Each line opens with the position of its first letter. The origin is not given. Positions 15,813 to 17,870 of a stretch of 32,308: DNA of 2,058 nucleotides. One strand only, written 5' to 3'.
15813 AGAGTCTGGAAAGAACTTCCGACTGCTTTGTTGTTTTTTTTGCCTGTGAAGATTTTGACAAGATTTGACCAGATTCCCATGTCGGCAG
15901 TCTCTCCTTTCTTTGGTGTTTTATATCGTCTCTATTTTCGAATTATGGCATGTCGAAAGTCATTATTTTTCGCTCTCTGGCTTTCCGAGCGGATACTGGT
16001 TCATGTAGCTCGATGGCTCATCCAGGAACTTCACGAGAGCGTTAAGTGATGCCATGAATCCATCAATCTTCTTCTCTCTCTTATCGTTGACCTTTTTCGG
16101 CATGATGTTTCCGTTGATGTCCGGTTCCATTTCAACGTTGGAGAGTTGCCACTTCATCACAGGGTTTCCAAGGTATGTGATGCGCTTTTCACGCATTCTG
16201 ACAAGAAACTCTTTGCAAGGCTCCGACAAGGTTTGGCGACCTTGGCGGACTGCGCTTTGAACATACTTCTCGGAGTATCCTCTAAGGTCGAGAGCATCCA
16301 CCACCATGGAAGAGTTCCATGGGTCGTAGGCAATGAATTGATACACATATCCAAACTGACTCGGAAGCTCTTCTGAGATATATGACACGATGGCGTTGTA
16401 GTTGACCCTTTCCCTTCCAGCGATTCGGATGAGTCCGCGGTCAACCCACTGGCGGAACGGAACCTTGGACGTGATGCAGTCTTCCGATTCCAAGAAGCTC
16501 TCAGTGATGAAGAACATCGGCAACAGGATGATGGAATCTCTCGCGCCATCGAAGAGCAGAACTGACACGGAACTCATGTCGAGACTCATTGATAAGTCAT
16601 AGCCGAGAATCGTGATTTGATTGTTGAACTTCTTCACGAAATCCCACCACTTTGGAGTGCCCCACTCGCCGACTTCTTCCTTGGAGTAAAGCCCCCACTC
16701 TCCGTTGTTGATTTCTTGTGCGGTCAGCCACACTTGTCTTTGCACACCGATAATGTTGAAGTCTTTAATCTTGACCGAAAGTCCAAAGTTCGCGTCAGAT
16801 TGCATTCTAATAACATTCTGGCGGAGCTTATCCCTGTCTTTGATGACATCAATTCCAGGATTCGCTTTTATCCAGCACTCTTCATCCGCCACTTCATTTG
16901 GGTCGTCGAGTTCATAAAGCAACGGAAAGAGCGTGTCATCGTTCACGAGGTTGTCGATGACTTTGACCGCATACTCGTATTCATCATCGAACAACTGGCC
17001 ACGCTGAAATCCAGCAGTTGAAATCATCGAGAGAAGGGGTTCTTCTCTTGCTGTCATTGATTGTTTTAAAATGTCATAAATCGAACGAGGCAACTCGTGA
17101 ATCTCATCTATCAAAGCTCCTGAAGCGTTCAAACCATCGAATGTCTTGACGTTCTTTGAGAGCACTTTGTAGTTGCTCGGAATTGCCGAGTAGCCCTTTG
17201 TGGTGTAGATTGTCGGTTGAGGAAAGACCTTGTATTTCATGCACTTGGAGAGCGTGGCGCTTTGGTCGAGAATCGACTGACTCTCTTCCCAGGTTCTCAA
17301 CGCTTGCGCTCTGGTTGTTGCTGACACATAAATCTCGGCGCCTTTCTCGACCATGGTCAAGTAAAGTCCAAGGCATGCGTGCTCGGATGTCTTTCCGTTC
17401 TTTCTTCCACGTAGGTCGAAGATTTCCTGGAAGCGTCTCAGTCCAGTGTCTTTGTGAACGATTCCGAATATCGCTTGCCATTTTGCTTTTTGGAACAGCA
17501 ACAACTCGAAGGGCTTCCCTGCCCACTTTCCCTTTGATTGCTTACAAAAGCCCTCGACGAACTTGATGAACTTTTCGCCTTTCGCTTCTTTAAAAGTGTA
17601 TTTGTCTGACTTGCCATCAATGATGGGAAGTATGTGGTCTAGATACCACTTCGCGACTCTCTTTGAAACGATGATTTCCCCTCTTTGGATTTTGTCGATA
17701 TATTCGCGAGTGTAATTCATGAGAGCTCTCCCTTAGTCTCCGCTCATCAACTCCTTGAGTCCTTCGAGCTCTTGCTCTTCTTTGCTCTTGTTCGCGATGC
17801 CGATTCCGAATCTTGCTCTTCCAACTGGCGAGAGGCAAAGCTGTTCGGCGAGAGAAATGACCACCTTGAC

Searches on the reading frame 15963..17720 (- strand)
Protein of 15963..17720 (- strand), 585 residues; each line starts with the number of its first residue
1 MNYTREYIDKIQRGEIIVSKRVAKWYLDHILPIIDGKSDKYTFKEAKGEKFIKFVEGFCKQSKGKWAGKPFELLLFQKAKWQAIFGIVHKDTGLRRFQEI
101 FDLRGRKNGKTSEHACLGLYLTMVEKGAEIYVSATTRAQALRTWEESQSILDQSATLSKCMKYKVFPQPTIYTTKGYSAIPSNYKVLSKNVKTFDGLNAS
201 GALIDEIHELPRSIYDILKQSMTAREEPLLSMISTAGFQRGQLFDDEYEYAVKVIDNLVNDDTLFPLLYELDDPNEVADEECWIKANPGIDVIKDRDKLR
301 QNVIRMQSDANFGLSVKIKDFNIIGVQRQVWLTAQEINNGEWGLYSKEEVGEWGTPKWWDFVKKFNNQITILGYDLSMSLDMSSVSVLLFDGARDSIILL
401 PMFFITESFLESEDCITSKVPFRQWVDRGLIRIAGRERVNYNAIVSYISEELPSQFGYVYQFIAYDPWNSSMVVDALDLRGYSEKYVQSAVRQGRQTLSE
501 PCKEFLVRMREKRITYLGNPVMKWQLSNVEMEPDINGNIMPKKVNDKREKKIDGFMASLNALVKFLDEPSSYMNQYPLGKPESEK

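Call 9: search_protein_families(library=pfam, proteins=[window:15963-17720:-], max_evalue=0.001)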
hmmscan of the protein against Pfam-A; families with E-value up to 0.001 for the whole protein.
window:15963-17720:- (585 aa): 2 families
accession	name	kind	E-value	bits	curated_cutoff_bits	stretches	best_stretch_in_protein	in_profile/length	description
PF20441.4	TerL_nuclease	-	2.4e-30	106.2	24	1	259-566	2-283/286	Terminase large subunit, endonuclease domain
PF03354.21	TerL_ATPase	-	1.7e-21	77.2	23.7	1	76-251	2-176/178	Terminase large subunit, ATPase domain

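Call 101: search_dna_similar(query=window:15966-17720:-, collection=phages, mode=protein, max_evalue=1e-20, max_rows=12)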
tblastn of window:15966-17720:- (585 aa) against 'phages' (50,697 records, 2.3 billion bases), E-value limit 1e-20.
Records with a match: 828; places in all: 828; records where one place covers at least 80% of the query: 631.
Best place of each record, by identity: <60% 828.
By first word of the organism name: Paenibacillus 110; Staphylococcus 110; Streptococcus 106; Bacillus 58; Ralstonia 57; Vibrio 28; Klebsiella 26; Clostridium 23; Moraxella 23; Pseudomonas 23; and 66 more.
By host as written in the record: - 47; Staphylococcus aureus 45; Ralstonia solanacearum 45; Paenibacillus larvae 42; Moraxella catarrhalis 23; Bacillus anthracis 18; Paenibacillus larvae ATCC 9545 17; Escherichia coli 16; and 334 more.
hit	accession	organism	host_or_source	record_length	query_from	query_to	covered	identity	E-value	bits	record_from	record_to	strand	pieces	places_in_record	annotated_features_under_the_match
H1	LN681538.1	Clostridium phage phiCD481-1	Clostridium difficile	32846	1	574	98%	37.4%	1e-95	326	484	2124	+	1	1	putative phage terminase, large subunit | conserved protein of unknown function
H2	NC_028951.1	Clostridium phage phiCD481-1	Clostridium difficile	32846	1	574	98%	37.4%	1e-95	326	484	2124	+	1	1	terminase large subunit | hypothetical protein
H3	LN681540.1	Clostridium phage phiCD506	Clostridium difficile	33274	1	574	98%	37.4%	2e-95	325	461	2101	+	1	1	putative phage terminase, large subunit | conserved protein of unknown function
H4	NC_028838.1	Clostridium phage phiCD506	Clostridium difficile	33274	1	574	98%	37.4%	2e-95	325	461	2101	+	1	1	terminase large subunit | hypothetical protein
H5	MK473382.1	Clostridium phage JD032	Clostridioides difficile TW69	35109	1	554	95%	36.9%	3e-92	316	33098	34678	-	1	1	terminase large subunit | hypothetical protein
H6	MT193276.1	Clostridioides phage JD033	Clostridioides difficile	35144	1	554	95%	36.9%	3e-92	316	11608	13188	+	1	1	putative terminase large subunit | hypothetical protein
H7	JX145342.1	Clostridium phage phiMMP04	Clostridium difficile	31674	1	554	95%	36.8%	3e-93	319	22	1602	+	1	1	terminase | hypothetical protein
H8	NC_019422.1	Clostridium phage phiMMP04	Clostridium difficile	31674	1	554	95%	36.8%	3e-93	319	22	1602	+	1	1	terminase large subunit | hypothetical protein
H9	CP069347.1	Clostridioides phage pCD5401_3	soil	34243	1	557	95%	36.6%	7e-91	312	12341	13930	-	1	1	record has no annotation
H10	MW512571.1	Clostridioides phage CD2301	Clostridioides difficile CD2301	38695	1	554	95%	36.7%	4e-93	318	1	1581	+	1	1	terminase large submunit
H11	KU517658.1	Clostridium phage HM T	Clostridium saccharoperbutylacetonicum ...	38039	1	554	95%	36.6%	2e-90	311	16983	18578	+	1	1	terminase | hypothetical protein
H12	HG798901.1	Clostridium phage phiCDHM11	-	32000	1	554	95%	36.3%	2e-92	317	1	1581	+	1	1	phiCDHM11_gp1: putative terminase large subunit protein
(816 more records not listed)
